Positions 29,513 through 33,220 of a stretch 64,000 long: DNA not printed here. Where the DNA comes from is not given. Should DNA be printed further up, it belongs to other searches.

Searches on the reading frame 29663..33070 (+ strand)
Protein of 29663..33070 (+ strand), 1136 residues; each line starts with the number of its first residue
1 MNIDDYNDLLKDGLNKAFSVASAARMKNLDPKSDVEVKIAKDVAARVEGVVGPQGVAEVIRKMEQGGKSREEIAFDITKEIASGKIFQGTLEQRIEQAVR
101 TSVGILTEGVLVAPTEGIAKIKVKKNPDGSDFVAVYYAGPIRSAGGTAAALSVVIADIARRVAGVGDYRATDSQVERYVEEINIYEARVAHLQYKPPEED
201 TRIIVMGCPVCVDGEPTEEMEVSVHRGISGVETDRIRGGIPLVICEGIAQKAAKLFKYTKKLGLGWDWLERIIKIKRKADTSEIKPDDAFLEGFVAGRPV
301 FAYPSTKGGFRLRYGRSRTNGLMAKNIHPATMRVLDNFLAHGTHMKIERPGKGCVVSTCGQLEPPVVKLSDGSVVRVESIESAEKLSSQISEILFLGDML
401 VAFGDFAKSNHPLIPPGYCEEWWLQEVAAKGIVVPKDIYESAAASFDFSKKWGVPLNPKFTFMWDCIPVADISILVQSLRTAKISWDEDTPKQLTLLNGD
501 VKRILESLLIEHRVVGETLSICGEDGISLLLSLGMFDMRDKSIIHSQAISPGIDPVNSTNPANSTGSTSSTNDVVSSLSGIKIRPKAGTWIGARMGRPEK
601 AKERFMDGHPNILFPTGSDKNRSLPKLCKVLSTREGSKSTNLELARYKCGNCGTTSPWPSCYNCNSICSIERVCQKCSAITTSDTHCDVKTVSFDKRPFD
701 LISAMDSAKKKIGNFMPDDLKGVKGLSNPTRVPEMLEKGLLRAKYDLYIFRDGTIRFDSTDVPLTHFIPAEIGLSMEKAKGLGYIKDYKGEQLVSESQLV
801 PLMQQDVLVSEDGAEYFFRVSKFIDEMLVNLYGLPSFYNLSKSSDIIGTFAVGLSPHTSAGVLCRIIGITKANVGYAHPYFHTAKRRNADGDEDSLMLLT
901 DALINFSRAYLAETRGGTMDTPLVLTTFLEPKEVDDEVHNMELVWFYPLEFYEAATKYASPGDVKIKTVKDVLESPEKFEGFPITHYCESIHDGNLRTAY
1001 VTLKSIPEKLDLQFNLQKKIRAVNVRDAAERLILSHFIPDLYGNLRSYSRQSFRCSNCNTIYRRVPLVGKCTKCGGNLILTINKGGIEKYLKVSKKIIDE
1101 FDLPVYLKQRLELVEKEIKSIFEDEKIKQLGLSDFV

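Call 6: search_protein_families(library=pfam, proteins=[window:29663-33070:+], max_evalue=0.01)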
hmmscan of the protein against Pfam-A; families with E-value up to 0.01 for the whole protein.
window:29663-33070:+ (1136 aa): 4 families
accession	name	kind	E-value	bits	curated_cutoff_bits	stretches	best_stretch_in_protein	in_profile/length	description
PF24846.1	PolC_DP2_cat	-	4.1e-123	410.5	24.3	1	718-1009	6-299/299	DNA polymerase II large subunit DP2, catalytic domain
PF24844.1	PolC_DP2_central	-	1e-105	354.2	24.3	1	280-679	4-368/372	DNA polymerase II large subunit DP2, central domain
PF03833.19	PolC_DP2_N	-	1.2e-103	346.4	24.3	1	5-274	1-270/271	DNA polymerase II large subunit DP2, N-terminal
PF22912.2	zf-DPOE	-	0.0044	17.6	21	1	1051-1104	3-54/58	Zinc finger domain of DNA polymerase-epsilon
